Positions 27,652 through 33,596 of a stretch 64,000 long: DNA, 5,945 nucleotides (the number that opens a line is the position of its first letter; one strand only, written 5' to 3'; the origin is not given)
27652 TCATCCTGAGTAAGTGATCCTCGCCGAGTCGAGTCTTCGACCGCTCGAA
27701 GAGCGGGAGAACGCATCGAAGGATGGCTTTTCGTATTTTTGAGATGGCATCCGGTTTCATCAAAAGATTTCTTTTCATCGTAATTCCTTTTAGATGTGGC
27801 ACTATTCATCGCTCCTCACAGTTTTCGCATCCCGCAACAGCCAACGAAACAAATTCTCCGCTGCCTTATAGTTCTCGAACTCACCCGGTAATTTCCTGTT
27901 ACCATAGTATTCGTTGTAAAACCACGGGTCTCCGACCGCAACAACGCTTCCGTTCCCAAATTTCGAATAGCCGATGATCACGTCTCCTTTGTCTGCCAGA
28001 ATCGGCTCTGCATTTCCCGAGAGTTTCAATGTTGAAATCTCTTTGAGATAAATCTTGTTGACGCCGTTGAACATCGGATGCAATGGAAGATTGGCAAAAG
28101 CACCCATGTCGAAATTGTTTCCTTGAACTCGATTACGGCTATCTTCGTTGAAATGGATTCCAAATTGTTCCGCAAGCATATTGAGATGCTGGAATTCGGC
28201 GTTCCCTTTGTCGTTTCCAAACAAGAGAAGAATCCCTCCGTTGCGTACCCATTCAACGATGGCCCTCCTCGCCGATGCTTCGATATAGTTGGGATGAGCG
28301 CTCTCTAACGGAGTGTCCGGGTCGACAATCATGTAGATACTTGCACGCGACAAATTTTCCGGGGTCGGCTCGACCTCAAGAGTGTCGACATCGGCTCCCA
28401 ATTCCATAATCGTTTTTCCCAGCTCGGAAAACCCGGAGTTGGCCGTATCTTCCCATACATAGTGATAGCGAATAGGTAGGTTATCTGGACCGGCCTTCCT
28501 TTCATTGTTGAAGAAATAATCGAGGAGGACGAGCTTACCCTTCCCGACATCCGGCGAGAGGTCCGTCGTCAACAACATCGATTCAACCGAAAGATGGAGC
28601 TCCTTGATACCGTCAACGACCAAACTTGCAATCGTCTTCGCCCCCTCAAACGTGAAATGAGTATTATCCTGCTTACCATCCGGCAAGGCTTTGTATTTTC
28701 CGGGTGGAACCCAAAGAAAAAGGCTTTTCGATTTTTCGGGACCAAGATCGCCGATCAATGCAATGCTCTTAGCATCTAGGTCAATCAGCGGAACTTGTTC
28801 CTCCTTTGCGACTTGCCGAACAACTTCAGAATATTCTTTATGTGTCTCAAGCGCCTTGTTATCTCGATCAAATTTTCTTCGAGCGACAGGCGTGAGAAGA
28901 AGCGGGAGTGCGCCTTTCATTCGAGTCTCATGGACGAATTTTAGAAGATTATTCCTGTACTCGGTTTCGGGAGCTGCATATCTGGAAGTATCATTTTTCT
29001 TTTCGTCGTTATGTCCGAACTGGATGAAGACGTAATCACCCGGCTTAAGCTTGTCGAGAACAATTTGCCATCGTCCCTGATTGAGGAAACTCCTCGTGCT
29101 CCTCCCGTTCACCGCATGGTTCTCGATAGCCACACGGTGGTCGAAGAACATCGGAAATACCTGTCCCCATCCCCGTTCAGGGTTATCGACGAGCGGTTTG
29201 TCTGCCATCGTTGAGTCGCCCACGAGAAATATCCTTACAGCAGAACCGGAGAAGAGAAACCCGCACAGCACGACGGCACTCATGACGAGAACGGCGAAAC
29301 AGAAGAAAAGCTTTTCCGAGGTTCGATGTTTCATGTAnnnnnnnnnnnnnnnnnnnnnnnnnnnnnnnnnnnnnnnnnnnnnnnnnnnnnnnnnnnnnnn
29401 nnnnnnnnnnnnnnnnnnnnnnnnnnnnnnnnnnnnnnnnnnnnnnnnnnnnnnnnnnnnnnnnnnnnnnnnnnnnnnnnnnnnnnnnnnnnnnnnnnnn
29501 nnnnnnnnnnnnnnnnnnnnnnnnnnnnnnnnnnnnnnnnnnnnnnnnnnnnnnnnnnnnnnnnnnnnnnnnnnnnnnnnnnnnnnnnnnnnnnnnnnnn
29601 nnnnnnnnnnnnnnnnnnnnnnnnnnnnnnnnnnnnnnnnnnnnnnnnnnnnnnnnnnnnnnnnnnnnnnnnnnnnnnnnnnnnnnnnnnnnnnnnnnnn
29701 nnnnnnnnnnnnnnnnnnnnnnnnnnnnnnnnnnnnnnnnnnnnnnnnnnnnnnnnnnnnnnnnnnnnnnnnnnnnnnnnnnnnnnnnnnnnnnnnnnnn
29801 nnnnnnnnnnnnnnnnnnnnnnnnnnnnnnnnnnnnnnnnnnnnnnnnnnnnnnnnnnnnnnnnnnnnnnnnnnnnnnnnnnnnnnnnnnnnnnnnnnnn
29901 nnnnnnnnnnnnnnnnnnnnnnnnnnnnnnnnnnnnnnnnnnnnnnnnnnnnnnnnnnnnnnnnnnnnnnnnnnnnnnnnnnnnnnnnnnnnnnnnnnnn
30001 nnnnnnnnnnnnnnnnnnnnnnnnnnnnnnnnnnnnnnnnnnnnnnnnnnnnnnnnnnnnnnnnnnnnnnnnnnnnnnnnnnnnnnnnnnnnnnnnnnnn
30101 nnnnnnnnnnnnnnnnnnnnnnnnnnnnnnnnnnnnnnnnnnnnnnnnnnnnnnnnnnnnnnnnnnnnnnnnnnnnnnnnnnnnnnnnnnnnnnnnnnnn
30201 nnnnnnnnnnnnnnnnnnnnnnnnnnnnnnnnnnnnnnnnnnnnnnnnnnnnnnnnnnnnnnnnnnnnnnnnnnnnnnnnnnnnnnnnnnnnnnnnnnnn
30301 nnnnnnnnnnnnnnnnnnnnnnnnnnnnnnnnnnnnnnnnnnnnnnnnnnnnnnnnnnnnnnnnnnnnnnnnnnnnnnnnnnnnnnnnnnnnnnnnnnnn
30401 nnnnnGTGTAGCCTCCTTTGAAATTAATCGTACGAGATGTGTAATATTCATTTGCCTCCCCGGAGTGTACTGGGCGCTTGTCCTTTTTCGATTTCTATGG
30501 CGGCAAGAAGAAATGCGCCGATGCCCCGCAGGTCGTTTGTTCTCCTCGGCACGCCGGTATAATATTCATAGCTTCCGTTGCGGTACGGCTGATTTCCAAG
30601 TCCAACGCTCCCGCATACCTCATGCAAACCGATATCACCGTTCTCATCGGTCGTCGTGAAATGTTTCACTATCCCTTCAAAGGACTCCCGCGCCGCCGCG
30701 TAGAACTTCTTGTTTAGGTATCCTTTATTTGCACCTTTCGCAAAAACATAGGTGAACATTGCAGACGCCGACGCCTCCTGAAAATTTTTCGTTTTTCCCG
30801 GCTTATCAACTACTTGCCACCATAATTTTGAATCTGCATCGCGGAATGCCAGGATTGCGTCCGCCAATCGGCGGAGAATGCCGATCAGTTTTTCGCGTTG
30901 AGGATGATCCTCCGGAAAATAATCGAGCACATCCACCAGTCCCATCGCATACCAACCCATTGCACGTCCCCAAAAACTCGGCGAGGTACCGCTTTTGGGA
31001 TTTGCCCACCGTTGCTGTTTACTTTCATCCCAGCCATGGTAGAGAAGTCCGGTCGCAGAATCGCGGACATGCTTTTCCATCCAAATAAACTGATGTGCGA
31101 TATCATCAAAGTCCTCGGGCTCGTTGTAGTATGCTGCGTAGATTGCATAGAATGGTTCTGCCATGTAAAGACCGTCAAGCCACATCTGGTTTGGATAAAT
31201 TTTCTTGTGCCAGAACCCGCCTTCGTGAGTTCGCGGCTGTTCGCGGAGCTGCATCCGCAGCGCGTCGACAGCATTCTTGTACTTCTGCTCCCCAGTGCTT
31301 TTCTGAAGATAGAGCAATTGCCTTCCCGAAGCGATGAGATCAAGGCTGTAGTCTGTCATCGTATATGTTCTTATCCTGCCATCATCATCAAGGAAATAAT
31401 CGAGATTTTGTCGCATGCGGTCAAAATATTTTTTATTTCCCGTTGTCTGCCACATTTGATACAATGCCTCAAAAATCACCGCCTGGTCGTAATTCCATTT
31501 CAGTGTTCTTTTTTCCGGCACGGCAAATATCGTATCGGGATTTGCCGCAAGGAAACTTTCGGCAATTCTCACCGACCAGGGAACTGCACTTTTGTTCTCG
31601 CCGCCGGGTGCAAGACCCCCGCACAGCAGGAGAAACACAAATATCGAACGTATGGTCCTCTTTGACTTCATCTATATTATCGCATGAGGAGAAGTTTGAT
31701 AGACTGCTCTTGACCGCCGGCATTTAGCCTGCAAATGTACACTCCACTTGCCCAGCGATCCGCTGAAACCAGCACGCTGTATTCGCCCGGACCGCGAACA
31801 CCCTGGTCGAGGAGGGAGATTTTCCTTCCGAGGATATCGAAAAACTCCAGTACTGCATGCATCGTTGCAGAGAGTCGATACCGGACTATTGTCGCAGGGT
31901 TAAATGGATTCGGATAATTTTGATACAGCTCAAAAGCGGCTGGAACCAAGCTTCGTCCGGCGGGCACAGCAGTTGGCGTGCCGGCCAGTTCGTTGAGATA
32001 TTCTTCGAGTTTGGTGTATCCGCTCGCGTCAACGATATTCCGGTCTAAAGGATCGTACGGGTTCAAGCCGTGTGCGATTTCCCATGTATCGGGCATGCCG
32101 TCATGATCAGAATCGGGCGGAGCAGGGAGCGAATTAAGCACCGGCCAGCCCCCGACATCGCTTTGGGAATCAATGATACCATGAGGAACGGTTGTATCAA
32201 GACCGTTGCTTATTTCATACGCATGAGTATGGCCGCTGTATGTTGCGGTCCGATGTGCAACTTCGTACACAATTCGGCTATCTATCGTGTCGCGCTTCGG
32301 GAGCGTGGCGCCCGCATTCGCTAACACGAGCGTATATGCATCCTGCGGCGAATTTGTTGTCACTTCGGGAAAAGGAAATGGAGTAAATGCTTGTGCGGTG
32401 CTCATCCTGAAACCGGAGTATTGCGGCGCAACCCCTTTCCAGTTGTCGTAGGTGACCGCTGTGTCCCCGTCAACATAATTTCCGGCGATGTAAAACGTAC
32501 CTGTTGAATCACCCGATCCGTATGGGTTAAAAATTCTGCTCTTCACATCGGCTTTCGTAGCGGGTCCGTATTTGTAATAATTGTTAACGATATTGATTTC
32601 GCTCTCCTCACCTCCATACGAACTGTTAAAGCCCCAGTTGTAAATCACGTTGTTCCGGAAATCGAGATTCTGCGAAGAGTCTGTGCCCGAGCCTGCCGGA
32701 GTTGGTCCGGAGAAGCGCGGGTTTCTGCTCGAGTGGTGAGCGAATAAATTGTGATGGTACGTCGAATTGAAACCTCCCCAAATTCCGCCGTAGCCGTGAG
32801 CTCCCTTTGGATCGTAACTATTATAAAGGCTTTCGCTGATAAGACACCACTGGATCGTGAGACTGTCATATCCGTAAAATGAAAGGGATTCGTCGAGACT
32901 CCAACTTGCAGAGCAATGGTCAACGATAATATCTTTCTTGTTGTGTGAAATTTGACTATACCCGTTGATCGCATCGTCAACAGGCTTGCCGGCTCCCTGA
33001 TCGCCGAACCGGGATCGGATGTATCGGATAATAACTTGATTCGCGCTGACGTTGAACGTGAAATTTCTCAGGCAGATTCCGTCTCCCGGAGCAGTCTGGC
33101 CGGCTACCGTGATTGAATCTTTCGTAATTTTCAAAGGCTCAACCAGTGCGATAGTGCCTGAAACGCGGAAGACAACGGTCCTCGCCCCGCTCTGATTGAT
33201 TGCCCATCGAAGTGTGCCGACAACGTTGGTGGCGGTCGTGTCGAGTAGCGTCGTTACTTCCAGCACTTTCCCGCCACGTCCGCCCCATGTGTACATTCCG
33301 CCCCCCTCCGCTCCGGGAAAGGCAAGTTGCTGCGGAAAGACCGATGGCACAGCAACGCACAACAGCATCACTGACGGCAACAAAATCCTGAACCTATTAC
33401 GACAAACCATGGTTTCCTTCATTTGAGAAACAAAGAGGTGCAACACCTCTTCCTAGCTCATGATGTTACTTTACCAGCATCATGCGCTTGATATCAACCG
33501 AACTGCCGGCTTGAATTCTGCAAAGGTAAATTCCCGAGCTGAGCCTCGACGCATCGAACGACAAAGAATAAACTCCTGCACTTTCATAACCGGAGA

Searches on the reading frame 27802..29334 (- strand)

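Call 18: search_protein_families(library=pfam, proteins=[window:27802-29334:-])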
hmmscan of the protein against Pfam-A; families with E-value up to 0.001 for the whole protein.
window:27802-29334:- (510 aa): 4 families
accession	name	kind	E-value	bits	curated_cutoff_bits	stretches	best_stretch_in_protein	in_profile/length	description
PF13472.12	Lipase_GDSL_2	-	1e-17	65.6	32.9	1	38-195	2-150/178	GDSL-like Lipase/Acylhydrolase family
PF00657.28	Lipase_GDSL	-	4.8e-14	53.4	23.6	1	35-238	1-207/208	GDSL-like Lipase/Acylhydrolase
PF14258.12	DUF4350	-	1.2e-06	29.4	30.4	1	296-477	3-167/181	Domain of unknown function (DUF4350)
PF23355.1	IFT52_GIFT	-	0.00067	19.3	27.2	0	356-402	63-110/246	IFT52 GIFT domain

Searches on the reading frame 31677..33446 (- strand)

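Call 18: search_protein_families(library=pfam, proteins=[window:31677-33446:-])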
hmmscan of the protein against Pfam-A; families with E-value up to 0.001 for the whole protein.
window:31677-33446:- (589 aa): 1 family
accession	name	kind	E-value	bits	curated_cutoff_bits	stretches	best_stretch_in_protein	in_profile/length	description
PF18962.6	Por_Secre_tail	-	0.00018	22.2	27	1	511-585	2-73/75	Secretion system C-terminal sorting domain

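Call 43: search_protein_families(library=ncbifam, proteins=[window:31677-33446:-])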
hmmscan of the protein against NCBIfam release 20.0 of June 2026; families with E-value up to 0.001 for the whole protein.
window:31677-33446:- (589 aa): 4 families
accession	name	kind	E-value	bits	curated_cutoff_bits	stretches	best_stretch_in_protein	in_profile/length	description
NF041900.1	pec_ly_PelZ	equivalog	4.7e-35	121.2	840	1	30-403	17-383/422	pectate lyase PelZ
NF052323.1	T9SSA_dep_M6i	equivalog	2.9e-07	28.8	600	1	510-582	960-1032/1043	T9SS-dependent M6-like inactivated metalloprotease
TIGR04183.1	Por_Secre_tail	domain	9.9e-07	28.7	23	1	511-586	2-70/72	T9SS type A sorting domain-containing protein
NF038113.1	T9SSA_dep_M36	equivalog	2.1e-05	22.9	885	1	507-587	792-868/869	T9SS-dependent M36 family metallopeptidase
